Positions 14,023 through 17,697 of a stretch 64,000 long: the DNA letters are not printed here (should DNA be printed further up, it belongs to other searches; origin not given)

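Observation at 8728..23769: Three tandem paralogous modules: Oar-type TonB-dependent transporter plus tightly coupled 8-Cys lipoprotein, wired to ArsR and LuxR regulators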

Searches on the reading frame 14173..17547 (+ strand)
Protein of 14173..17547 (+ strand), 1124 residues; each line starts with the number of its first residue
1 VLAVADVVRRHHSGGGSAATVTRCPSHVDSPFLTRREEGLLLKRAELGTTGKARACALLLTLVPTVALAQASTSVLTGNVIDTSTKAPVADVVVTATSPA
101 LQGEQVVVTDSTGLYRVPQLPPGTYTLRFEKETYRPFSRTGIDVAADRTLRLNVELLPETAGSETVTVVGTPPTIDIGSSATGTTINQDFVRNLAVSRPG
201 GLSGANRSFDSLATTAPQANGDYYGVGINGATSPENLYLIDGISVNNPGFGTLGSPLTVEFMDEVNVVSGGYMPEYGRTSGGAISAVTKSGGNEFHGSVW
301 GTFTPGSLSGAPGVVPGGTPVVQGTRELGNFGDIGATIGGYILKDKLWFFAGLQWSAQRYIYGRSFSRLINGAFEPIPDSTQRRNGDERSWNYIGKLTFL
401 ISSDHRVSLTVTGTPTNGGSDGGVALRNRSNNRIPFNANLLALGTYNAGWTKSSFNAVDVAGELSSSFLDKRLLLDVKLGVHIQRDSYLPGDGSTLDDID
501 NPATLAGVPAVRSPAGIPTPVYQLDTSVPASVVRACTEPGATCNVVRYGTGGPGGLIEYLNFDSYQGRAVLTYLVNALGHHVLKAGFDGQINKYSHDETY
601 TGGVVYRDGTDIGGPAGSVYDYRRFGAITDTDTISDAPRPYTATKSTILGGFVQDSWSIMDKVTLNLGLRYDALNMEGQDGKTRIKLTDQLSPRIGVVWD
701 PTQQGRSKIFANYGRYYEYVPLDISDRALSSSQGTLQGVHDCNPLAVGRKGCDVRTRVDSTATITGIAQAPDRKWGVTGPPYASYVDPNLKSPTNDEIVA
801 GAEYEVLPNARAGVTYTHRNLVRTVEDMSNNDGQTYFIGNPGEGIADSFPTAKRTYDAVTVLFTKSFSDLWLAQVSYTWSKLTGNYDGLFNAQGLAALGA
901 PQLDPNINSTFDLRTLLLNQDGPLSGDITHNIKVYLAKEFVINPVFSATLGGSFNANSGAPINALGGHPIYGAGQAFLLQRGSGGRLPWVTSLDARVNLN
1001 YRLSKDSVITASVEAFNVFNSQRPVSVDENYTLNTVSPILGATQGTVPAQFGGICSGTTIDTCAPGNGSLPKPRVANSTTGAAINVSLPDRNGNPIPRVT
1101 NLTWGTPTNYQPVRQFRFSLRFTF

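Call 9: search_protein_families(library=pfam, proteins=[window:14173-17547:+], max_evalue=0.01)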
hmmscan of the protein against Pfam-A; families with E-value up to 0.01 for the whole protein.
window:14173-17547:+ (1124 aa): 8 families
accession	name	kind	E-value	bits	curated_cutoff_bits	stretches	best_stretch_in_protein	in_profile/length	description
PF25183.1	OMP_b-brl_4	-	2.3e-30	106.2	30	3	540-674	267-393/838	Outer membrane beta barrel domain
PF13620.12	CarboxypepD_reg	-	1.1e-17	64.5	32.3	1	76-156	2-81/82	Carboxypeptidase regulatory-like domain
PF00593.30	TonB_dep_Rec_b-barrel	-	1.9e-13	51.5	27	1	566-1017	79-435/436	TonB dependent receptor-like, beta-barrel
PF13715.12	CarbopepD_reg_2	-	1.7e-08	34.8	32.2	1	76-168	1-88/88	CarboxypepD_reg-like domain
PF17210.9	SdrD_B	-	7.4e-05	23.4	29.7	1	81-176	16-109/112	SdrD B-like domain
PF08308.17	PEGA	-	0.00016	21.9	20.8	1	117-158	29-69/71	PEGA domain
PF07715.20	Plug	-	0.00077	20.4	23.9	1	216-282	38-105/107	TonB-dependent Receptor Plug Domain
PF17802.7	SpaA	-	0.0073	16.9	23.1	0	81-128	8-57/91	Prealbumin-like fold domain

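Call 10: search_protein_families(library=ncbifam, proteins=[window:14173-17547:+], max_evalue=0.01)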
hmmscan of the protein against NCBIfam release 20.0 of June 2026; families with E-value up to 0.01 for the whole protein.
window:14173-17547:+ (1124 aa): 6 families
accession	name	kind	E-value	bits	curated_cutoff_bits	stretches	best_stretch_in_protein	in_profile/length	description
TIGR01783.1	TonB-siderophor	subfamily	2.4e-08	33.1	223.5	1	633-717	346-432/649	TonB-dependent siderophore receptor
TIGR01785.1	TonB-hemin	subfamily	2.3e-07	29.6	316.85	1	635-714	348-435/677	TonB-dependent heme/hemoglobin receptor family protein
TIGR01786.1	TonB-hemlactrns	subfamily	4.8e-06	25.2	323.75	1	639-706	382-453/719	TonB-dependent hemoglobin/transferrin/lactoferrin family receptor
NF049945.1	TonB_dep_FCYXU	equivalog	0.00026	19.7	825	1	635-678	369-412/697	TonB-dependent receptor, FCYXU motif-type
NF041535.1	TonB_rec_PqqU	equivalog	0.0005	18.5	1200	0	240-292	81-133/676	TonB-dependent receptor PqqU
NF010048.1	PRK13524.1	subfamily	0.0065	15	493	0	626-693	416-479/744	FepA family TonB-dependent siderophore receptor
